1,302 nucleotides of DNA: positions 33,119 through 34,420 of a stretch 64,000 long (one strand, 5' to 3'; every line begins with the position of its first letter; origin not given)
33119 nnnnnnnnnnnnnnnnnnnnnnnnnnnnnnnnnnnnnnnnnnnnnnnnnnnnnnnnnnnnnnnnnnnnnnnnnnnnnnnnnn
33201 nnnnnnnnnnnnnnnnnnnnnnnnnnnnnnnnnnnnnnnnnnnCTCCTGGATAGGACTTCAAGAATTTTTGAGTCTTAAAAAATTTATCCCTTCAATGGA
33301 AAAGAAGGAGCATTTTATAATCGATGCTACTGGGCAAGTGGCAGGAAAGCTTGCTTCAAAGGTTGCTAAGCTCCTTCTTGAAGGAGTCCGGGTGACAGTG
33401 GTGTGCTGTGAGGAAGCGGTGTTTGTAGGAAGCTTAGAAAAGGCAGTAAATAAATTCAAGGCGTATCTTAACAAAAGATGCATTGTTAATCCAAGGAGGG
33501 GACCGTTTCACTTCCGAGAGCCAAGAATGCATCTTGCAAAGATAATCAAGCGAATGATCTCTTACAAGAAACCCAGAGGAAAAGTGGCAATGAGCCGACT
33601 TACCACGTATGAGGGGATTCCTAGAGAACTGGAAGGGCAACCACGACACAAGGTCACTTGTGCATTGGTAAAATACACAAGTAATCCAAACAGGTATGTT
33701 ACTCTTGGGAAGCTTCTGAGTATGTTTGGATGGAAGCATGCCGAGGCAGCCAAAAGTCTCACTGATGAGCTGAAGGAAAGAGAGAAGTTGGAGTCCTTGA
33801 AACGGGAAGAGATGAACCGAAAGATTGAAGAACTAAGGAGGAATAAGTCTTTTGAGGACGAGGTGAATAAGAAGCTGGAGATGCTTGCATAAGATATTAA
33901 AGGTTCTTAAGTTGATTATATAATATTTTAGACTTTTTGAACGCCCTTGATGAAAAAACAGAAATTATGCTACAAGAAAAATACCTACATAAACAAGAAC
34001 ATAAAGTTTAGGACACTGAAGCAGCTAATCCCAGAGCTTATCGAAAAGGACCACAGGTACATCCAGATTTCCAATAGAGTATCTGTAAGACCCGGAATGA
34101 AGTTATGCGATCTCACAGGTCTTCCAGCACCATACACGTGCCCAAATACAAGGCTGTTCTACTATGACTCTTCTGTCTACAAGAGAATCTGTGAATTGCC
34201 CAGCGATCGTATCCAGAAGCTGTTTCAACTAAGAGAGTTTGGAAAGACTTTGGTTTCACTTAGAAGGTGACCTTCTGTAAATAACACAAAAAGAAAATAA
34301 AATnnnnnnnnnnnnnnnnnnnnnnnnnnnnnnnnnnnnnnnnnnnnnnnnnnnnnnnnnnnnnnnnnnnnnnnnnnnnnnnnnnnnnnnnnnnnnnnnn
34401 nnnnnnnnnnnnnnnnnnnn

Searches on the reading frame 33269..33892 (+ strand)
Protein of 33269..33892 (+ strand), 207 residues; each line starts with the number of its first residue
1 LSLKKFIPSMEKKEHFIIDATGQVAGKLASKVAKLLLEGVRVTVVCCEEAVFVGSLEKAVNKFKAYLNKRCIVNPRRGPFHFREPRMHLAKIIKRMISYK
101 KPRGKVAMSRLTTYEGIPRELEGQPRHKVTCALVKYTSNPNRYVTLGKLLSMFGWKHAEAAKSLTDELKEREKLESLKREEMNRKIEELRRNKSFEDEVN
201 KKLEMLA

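Call 15: search_protein_families(library=pfam, proteins=[window:33269-33892:+], max_evalue=0.01)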
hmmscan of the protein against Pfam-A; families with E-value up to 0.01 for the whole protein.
window:33269-33892:+ (207 aa): 1 family
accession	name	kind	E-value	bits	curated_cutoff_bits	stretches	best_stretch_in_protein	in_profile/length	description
PF00572.24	Ribosomal_L13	-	2.5e-17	63.5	23.8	1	14-118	2-117/119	Ribosomal protein L13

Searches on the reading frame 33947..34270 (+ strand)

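Call 15: search_protein_families(library=pfam, proteins=[window:33947-34270:+], max_evalue=0.01)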
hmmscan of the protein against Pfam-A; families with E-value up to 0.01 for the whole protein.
window:33947-34270:+ (107 aa): 1 family
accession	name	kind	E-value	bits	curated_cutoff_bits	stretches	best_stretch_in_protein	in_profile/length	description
PF08265.16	YL1_C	-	3.5e-13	49.5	22.6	1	53-81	1-29/29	YL1 nuclear protein C-terminal domain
